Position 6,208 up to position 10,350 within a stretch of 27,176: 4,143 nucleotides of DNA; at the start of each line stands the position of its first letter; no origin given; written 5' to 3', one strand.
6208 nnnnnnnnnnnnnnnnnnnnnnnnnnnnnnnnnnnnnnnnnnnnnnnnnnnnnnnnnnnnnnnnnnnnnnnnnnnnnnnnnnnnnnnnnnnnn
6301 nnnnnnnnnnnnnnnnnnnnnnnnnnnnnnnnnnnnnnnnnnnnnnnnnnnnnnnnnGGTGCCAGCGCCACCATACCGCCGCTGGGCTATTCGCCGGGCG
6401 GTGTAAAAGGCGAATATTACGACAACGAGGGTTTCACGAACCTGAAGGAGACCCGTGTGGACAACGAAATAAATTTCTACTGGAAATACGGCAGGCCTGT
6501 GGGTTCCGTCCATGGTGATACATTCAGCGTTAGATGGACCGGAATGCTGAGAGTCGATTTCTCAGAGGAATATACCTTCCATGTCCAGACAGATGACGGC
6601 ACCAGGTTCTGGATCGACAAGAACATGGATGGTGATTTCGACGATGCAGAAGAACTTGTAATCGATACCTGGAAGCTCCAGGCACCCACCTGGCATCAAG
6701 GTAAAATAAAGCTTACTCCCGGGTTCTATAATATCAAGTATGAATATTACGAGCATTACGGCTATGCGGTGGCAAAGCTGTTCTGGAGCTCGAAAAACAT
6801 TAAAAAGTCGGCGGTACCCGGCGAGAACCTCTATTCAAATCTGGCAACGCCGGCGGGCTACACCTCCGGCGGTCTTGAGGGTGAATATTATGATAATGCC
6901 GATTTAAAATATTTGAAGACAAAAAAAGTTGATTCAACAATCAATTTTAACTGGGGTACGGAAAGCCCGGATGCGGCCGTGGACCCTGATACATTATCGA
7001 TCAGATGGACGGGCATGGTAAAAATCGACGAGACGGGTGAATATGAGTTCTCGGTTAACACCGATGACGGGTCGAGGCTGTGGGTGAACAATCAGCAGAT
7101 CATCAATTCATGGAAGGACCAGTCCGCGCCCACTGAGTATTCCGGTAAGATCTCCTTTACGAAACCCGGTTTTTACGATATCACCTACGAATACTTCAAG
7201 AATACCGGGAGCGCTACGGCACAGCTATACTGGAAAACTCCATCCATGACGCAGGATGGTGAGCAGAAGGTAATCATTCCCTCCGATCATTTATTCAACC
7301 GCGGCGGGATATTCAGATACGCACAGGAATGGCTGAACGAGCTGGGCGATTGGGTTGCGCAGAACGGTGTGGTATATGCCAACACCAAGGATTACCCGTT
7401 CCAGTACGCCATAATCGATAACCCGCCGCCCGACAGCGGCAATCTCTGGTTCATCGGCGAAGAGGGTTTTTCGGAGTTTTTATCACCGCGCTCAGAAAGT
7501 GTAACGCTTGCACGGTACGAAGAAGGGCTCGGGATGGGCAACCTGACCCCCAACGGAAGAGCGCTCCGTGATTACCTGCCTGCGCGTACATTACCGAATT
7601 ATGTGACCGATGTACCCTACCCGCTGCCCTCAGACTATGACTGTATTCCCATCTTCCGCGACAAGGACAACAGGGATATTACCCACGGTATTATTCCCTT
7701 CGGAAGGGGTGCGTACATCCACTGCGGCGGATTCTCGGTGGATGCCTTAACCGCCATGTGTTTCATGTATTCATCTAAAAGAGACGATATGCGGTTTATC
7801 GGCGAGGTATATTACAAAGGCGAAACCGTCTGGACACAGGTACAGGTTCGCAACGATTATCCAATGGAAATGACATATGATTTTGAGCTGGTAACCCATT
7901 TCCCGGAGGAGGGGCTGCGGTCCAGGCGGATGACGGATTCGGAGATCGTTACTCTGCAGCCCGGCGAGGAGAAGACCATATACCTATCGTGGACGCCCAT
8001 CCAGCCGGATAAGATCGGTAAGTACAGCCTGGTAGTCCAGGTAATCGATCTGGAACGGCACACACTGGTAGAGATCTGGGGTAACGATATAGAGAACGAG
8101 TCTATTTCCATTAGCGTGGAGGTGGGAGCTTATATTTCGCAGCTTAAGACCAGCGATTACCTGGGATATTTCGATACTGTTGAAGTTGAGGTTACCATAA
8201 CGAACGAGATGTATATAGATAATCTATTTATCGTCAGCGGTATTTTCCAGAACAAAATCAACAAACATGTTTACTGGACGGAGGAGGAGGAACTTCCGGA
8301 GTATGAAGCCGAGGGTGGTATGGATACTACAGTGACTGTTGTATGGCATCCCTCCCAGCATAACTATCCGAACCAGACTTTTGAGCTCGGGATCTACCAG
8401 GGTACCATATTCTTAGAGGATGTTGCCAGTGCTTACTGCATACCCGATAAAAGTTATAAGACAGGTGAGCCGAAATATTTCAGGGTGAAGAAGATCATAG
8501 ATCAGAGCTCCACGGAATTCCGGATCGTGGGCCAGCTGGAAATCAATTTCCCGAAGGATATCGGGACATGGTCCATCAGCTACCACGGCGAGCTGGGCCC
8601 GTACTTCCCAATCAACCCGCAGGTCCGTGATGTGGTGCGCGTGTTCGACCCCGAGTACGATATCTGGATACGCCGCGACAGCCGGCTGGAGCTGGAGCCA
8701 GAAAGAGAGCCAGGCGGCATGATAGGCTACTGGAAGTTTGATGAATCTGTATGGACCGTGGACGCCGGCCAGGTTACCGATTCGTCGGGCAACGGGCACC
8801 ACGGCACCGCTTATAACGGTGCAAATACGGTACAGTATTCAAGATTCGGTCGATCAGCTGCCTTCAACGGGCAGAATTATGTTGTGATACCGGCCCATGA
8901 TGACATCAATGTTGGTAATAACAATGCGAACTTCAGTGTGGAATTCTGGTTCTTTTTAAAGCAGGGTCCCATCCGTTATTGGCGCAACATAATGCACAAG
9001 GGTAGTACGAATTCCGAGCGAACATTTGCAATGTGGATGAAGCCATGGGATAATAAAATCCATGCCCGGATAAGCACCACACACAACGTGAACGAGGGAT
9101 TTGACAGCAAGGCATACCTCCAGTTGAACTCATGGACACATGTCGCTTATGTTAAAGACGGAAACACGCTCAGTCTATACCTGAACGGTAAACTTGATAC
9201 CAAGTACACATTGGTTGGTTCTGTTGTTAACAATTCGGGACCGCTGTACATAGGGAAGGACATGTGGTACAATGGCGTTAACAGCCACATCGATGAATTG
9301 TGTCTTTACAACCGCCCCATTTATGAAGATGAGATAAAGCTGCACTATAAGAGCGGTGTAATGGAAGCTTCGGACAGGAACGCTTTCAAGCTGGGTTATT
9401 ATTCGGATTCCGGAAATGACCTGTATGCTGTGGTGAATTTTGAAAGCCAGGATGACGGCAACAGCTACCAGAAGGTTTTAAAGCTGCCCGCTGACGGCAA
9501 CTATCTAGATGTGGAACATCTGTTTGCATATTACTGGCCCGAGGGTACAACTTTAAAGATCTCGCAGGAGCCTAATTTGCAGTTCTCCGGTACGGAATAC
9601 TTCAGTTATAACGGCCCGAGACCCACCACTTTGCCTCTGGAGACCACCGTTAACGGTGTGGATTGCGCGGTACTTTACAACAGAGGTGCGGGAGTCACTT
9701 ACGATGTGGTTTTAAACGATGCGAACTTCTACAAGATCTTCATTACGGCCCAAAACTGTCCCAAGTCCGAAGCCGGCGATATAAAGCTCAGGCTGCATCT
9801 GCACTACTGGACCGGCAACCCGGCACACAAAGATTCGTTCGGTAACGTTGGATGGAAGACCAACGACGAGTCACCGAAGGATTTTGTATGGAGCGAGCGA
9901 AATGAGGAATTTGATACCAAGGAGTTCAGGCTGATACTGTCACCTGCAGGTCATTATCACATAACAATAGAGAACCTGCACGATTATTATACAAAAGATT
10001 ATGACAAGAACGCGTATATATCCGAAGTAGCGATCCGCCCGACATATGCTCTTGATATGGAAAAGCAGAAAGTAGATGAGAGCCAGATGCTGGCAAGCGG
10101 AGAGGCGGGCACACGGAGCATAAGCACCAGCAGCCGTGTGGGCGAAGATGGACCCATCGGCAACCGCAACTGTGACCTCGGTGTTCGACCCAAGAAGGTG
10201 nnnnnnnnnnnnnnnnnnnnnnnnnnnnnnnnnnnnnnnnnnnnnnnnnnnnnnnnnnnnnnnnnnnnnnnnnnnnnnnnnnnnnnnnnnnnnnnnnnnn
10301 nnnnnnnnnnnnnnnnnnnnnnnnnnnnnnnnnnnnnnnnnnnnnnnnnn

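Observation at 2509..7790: Three tandem alpha/beta scaffold units, each interrupted by lectin insertions (nested-domain architecture)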

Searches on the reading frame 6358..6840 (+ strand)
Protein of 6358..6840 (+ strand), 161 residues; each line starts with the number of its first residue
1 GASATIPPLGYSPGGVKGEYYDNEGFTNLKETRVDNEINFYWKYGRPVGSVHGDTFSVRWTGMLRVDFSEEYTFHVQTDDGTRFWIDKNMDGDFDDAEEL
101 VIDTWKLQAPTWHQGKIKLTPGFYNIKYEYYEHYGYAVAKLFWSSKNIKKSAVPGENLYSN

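Call 67: search_protein_families(library=pfam, proteins=[window:6358-6840:+], max_evalue=0.01)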
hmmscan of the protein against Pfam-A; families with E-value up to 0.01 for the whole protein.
window:6358-6840:+ (161 aa): 3 families
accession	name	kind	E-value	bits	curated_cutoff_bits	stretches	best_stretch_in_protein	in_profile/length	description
PF07691.17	PA14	-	9.1e-21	74.6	24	1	15-154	4-144/147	PA14 domain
PF10528.15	GLEYA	-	0.002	18.8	26.2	1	56-124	1-69/91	GLEYA domain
PF20009.4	GEVED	-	0.0069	17.6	24.4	0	83-104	3-25/78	GEVED domain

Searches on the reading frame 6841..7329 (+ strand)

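Call 67: search_protein_families(library=pfam, proteins=[window:6841-7329:+], max_evalue=0.01)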
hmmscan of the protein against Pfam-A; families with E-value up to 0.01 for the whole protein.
window:6841-7329:+ (163 aa): 4 families
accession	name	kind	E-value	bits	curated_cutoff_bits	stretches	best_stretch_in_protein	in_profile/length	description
PF07691.17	PA14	-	4.1e-29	101.7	24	1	11-138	4-140/147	PA14 domain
PF10528.15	GLEYA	-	0.00014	22.6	26.2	1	54-99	3-48/91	GLEYA domain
PF16403.11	Bact_surface_Ig-like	-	0.00061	20.2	27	0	96-126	33-63/71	Bacterial surface protein, Ig-like domain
PF16871.11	DUF5077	-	0.0033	18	24.6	0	60-128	38-111/122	Domain of unknown function (DUF5077)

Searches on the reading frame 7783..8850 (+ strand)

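Call 58: search_protein_families(library=pfam, proteins=[window:7783-8850:+], max_evalue=1)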
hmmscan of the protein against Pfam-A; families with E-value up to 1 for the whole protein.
window:7783-8850:+ (356 aa): 2 families
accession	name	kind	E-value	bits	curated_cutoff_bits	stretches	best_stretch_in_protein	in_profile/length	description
PF15780.11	ASH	-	0.027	15.1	27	1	51-74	56-78/98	Abnormal spindle-like microcephaly-assoc'd, ASPM-SPD-2-Hydin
PF22073.2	Cep192_D4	-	0.069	13.8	35.5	1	40-75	49-83/112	Cep192 domain 4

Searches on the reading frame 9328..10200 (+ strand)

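Call 58: search_protein_families(library=pfam, proteins=[window:9328-10200:+], max_evalue=1)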
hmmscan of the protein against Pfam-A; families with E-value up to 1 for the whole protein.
window:9328-10200:+ (291 aa): 1 family
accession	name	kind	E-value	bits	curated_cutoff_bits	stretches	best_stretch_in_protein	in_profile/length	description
PF16841.11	CBM60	-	0.00091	20.1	28.2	1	187-241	27-81/91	Ca-dependent carbohydrate-binding module xylan-binding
